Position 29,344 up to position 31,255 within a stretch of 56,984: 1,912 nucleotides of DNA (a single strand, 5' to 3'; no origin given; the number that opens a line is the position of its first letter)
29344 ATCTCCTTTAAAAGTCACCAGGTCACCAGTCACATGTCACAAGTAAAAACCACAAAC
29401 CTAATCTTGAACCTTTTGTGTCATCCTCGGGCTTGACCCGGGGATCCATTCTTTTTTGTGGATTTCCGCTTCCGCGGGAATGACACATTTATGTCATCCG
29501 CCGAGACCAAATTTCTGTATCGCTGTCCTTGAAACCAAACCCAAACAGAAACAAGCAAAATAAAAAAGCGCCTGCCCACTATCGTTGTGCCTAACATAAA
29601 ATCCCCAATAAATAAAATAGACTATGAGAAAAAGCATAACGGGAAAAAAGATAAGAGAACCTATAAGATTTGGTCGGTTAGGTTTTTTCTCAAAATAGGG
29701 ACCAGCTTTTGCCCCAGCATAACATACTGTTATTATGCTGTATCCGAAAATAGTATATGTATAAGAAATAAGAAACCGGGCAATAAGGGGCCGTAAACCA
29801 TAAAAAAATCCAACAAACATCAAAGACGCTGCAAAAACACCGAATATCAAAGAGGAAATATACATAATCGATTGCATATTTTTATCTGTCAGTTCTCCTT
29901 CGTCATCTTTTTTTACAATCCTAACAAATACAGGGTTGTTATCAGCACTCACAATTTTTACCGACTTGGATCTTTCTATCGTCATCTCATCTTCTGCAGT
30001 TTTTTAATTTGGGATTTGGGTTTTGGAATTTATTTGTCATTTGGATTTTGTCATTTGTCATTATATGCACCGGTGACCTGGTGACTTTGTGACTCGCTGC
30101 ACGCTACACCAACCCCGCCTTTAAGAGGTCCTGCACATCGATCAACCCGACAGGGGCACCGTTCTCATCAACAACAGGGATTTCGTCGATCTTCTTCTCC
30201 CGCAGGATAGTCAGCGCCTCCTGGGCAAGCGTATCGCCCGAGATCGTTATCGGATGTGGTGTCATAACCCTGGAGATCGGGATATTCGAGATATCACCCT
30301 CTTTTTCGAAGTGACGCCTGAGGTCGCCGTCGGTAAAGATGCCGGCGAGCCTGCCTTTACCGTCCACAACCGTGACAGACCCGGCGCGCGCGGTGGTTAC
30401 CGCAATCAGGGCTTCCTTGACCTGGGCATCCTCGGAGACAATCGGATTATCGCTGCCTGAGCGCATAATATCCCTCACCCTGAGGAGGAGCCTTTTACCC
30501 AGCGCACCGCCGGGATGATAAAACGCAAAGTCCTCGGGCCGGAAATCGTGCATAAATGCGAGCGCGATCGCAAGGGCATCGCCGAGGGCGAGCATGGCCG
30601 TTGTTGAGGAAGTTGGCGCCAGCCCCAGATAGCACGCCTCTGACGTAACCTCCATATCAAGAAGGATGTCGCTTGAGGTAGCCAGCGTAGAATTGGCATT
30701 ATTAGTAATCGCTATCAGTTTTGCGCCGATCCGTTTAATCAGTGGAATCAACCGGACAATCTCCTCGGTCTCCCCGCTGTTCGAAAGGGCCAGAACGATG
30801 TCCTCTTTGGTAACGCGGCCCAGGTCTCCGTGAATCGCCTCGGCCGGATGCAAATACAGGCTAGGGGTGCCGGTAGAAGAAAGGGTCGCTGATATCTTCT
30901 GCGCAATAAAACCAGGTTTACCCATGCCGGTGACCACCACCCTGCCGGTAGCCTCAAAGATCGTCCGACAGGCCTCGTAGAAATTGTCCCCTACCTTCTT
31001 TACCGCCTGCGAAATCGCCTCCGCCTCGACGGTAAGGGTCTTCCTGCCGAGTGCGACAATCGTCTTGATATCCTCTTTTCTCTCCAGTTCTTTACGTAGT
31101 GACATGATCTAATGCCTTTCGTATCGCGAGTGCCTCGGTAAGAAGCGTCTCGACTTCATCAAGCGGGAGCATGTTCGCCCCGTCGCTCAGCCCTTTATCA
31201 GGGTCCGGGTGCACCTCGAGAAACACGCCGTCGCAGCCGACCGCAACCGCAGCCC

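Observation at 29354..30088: Orphan membrane gene in a cassette bounded by a perfect 17-bp inverted repeat and heptamer arrays, inserted in the kds operon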

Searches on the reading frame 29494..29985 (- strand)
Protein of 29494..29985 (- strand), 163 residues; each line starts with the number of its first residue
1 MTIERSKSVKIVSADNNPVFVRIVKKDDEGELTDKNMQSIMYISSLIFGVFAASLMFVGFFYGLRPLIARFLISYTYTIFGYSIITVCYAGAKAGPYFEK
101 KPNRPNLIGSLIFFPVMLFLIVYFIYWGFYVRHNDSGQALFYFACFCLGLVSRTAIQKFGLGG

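Call 7: search_protein_families(library=pfam, proteins=[window:29494-29985:-], max_evalue=0.1)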
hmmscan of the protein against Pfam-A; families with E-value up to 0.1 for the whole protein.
window:29494-29985:- (163 aa): 3 families
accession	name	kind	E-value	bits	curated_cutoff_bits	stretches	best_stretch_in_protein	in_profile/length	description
PF11457.13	DUF3021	-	0.0014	19.3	24.7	1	38-134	37-119/130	Protein of unknown function (DUF3021)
PF08570.15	DUF1761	-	0.0049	17.6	31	1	35-88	69-121/123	Protein of unknown function (DUF1761)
PF09925.14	DUF2157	-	0.07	13.3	32.4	0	34-151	32-137/146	Predicted membrane protein (DUF2157)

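Call 18: find_homologous_proteins(query=window:29494-29985:-, max_evalue=0.01)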
Query window:29494-29985:- (163 aa): 2 proteins with E <= 0.01 among 51 candidates.
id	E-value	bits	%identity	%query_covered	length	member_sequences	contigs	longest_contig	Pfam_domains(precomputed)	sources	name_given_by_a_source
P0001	7.1e-103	359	100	100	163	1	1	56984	-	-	-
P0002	2.4e-27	114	42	98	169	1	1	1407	-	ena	-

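Call 19: find_encoding_contigs(protein=P0002, flank=5000)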
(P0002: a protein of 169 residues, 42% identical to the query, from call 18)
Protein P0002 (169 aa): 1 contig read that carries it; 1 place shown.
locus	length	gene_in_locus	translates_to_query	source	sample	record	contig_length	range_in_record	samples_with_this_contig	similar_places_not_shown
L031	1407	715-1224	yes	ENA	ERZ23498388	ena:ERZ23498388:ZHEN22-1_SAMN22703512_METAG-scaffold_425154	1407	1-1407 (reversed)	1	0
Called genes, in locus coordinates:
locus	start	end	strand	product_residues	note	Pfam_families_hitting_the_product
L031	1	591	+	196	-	?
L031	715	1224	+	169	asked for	-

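Call 31: search_protein_representatives(protein=window:29494-29985:-)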
Query: 163 residues. Proteins with E-value up to 0.001 (for the whole library): 4; up to 1e-10: 4; up to 1e-30: 1. The best 4 are listed.
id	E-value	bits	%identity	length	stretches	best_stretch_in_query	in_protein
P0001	2.2e-103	359.1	100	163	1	1-163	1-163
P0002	7.7e-28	113.5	43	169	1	14-163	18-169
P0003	9.8e-28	113.2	30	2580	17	120-159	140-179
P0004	5.3e-19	84.8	44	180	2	103-163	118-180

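Call 34: find_encoding_contigs(protein=P0004, flank=6000)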
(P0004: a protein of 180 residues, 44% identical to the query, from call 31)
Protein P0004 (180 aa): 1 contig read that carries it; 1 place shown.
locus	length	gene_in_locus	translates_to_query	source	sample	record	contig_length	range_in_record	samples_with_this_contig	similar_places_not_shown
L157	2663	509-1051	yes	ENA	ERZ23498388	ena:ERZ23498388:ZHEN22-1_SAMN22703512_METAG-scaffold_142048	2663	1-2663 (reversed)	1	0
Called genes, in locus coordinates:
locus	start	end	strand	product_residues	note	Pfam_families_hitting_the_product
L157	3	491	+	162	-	?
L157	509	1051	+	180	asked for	-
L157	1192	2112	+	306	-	PF00586:AIRS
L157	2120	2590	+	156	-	PF02367:TsaE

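Call 47: search_protein_families(library=phrogs, proteins=[window:29494-29985:-, P0002, P0004], max_evalue=0.1)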
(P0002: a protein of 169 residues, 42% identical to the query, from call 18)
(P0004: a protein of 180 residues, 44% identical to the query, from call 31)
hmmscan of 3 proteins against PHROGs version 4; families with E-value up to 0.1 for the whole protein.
window:29494-29985:- (163 aa): 1 family
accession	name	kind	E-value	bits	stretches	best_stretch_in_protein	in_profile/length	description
phrog_2877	-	lysis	0.059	14.6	0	109-136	23-50/71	holin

P0002 (169 aa): 1 family
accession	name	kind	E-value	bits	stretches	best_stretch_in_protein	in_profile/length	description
phrog_13775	-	unknown function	0.001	20.2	1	36-67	6-37/41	-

P0004 (180 aa): 0 families

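Call 48: search_protein_families(library=ncbifam, proteins=[window:29494-29985:-, P0002, P0004], max_evalue=0.1)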
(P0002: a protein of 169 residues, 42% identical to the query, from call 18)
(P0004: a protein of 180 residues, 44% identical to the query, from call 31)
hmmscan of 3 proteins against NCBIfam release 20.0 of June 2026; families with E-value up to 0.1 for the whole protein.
window:29494-29985:- (163 aa): 0 families

P0002 (169 aa): 2 families
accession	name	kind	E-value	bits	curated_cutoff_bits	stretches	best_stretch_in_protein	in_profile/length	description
NF011647.0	PRK15065.1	subfamily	0.045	12.9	278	0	35-93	172-229/267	mannose/fructose/sorbose family PTS transporter subunit IIC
NF009951.1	PRK13415.1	equivalog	0.077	12.7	242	0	11-71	41-99/219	flagella biosynthesis regulatory protein FliZ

P0004 (180 aa): 3 families
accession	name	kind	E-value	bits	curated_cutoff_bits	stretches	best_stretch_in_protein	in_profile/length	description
NF052597.1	FILTED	domain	0.0014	18.9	40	1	14-80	27-93/110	FILTED domain-containing surface protein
NF033480.1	bifunc_MprF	equivalog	0.013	13.8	600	1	38-170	126-245/841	bifunctional lysylphosphatidylglycerol flippase/synthetase MprF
NF046000.1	MAG1210_fam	subfamily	0.042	12.5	275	0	26-84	56-117/550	MAG1210 family protein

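Call 49: search_protein_families(library=padloc, proteins=[window:29494-29985:-, P0002, P0004], max_evalue=0.1)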
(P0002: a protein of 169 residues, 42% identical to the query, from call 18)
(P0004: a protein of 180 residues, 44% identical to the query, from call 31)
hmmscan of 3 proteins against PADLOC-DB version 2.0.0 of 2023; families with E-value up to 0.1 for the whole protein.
window:29494-29985:- (163 aa): 1 family
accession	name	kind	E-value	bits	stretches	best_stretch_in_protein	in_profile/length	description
PDLC00685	Effector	-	0.027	12.3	1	112-144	73-104/174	2TM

P0002 (169 aa): 0 families

P0004 (180 aa): 1 family
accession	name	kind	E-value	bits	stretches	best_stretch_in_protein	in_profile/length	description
PDLC01992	CARF_m9--CARF_TM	-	0.0096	13.6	0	36-86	171-221/223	-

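Call 58: predict_structure(alignment_id=A1)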
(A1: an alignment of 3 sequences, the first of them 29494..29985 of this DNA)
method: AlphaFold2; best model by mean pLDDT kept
length: 163 residues; sequences in the alignment: 3
mean_pLDDT: 64.8   pTM: 0.59
mean pLDDT of the five models: 64.8, 57.4, 56.2, 56.1, 54.4
residues with pLDDT >= 90: 0; 70-90: 70; 50-70: 60; < 50: 33
segments of 3 or more residues with pLDDT < 50: 1-28, 159-163
pLDDT, mean of each block of 10 residues (from residue 1): 36 41 45 76 84 80 65 79 79 67 69 72 66 59 71 55 39
secondary structure, 60 per line:
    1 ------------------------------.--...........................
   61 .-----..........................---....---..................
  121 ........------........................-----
elements in order: H34-61 H67-92 H96-99 H104-128 H135-158

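Call 68: fold_search(model_id=the predicted structure, library=pdb)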
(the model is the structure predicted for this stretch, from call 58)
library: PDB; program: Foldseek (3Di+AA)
matches with E <= 10: 410; with E <= 0.001: 0
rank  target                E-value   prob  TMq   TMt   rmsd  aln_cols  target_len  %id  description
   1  6gpx_A                1.3e-01  0.94  0.36  0.21   8.2       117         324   13  CRYSTAL STRUCTURE OF CCR2A IN COMPLEX WITH MK-0812 (released 2019-01-02)
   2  8yn9_R                2.3e-01  0.96  0.41  0.26   8.0       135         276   10  Cryo-EM structure of histamine H4 receptor in complex with histamine and Gi (released 2024-10-09)
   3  9eai_A                2.6e-01  0.89  0.37  0.19   7.5       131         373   14  Structure of nanobody AT206 in complex with the losartan-bound angiotensin II type I receptor (AT1R) (released 2025-03-05)
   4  9l76_A                2.8e-01  0.87  0.35  0.15   7.7       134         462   14  Structures and mechanism of the nicotinamide nucleotide transhydrogenase from E. coli (released 2026-01-07)
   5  7s8l_R                3.8e-01  0.92  0.41  0.28   9.3       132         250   11  CryoEM structure of Gq-coupled MRGPRX2 with peptide agonist Cortistatin-14 (released 2021-11-17)
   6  9eah_A                4.2e-01  0.89  0.38  0.19   7.4       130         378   12  Structure of nanobody AT209 in complex with the olmesartan-bound angiotensin II type I receptor (AT1R) (released 2025-03-05)
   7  9lrc                  5.2e-01  0.90  0.41  0.26   8.0       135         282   10  Cryo-EM structure of the histamine H4 receptor-Gi protein complex (Receptor focused) (released 2025-06-11)
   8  7f6g_A                5.2e-01  0.82  0.37  0.22   8.2       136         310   13  Cryo-EM structure of human angiotensin receptor AT1R in complex Gq proteins and Sar1-AngII (released 2023-03-29)
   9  8jgf_R                5.4e-01  0.80  0.38  0.28   7.2       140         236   12  CryoEM structure of Gq-coupled MRGPRX1 with peptide agonist BAM8-22 (released 2024-01-10)
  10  7f23_F                5.4e-01  0.77  0.38  0.25   8.3       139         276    8  Cryo-EM structure of the GTP-bound dopamine receptor 1 and mini-Gs complex with Nb35 (released 2022-06-15)
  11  9eaj_A                5.7e-01  0.82  0.38  0.20   7.2       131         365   11  Structure of nanobody AT206 in complex with the angiotensin II type I receptor (AT1R) (released 2025-03-05)
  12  8dwh_R                5.7e-01  0.77  0.37  0.26   8.9       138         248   14  CryoEM structure of Gq-coupled MRGPRX1 with ligand Compound-16 (released 2022-11-02)
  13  3v2y                  5.7e-01  0.44  0.30  0.15   8.3       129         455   11  Crystal Structure of a Lipid G protein-Coupled Receptor at 2.80A (released 2012-02-15)
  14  8hk2_A                6.0e-01  0.75  0.36  0.24   9.0       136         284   10  C3aR-Gi-C3a protein complex (released 2023-05-10)
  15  9lrs_R                6.3e-01  0.84  0.39  0.27   7.6       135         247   12  The structure of MRGPRX4 with PSB-18061 (released 2026-02-04)
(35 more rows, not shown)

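Call 80: find_related_loci(query=A1, collection=viral_contigs, flank=3000)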
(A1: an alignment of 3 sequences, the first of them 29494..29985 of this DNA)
Query A1 (163 aa) in viral_contigs; peptide patterns used: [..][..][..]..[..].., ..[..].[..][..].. (x = any residue, [..] = any of these).
81 stretches matched a pattern, but none encodes a relative of the query by tblastn (E <= 1e-3).

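Call 85: search_dna_similar(query=window:29494-29985:-, collection=phages, mode=protein, max_evalue=0.01, max_rows=5)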
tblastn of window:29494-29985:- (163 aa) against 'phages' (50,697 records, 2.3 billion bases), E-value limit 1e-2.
No match.

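Call 86: search_dna_similar(query=window:29494-29985:-, collection=plasmids, mode=protein, max_evalue=0.01, max_rows=5)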
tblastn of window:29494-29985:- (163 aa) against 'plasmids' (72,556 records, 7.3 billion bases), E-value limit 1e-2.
No match.

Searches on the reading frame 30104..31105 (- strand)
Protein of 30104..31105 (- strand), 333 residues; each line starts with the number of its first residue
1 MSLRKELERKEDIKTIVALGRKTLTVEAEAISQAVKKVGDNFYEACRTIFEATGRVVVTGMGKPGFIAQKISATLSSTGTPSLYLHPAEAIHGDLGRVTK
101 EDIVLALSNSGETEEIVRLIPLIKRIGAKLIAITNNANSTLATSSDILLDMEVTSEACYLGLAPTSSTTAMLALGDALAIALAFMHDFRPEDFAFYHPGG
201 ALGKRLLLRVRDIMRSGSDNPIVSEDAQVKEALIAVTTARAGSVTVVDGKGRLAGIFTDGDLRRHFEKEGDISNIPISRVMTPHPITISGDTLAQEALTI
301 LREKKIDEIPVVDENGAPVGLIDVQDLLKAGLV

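Call 7: search_protein_families(library=pfam, proteins=[window:30104-31105:-], max_evalue=0.1)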
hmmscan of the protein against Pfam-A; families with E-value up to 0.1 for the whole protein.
window:30104-31105:- (333 aa): 3 families
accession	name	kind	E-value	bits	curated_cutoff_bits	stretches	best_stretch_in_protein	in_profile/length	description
PF01380.27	SIS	-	1.4e-28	99.8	25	1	54-181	6-131/131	SIS domain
PF00571.33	CBS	-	1.5e-23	83.3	24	2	277-330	1-54/57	CBS domain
PF13580.11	SIS_2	-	2.9e-05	24.6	27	1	49-134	54-137/138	SIS domain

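Call 53: find_homologous_proteins(query=window:30104-31105:-, max_evalue=1e-90)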
Query window:30104-31105:- (333 aa): 5564 proteins with E <= 1e-90 among 8000 candidates; the best 120 are listed.
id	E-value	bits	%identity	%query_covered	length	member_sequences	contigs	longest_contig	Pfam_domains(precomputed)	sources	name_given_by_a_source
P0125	2.7e-208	709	100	100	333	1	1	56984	PF01380.28,PF00571.34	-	-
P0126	4.0e-131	455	64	95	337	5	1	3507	PF01380.28,PF13580.12,PF00571.34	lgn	-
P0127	2.3e-130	453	65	96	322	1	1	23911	PF01380.28,PF13580.12,PF00571.34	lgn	-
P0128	6.6e-130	451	67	94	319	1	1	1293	PF01380.28,PF13580.12,PF00571.34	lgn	-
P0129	1.3e-129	450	65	95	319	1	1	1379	PF01380.28,PF00571.34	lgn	-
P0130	1.8e-129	450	65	95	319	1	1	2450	PF01380.28,PF00571.34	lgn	-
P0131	2.3e-129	449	64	94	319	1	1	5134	PF01380.28,PF13580.12,PF00571.34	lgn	-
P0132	2.4e-129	449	66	95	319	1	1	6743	PF01380.28,PF00571.34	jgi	-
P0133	3.6e-129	449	67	95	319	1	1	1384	PF01380.28,PF00571.34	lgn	-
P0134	1.6e-128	447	65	95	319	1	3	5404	PF01380.28,PF13580.12,PF00571.34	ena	-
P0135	2.9e-128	446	62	96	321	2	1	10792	PF01380.28,PF00571.34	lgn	-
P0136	4.0e-128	445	64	95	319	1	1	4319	PF01380.28,PF00571.34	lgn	-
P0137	4.1e-128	445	65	95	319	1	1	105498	PF01380.28,PF13580.12,PF00571.34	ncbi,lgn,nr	ncbi:MAG: KpsF/GutQ family sugar-phosphate isomerase [Candidatus Omnitrophota bacterium]|nr:KpsF/Gut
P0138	4.4e-128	445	65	95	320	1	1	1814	PF01380.28,PF00571.34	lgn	-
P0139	4.4e-128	445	65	95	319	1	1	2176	PF01380.28,PF00571.34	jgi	jgi:arabinose-5-phosphate isomerase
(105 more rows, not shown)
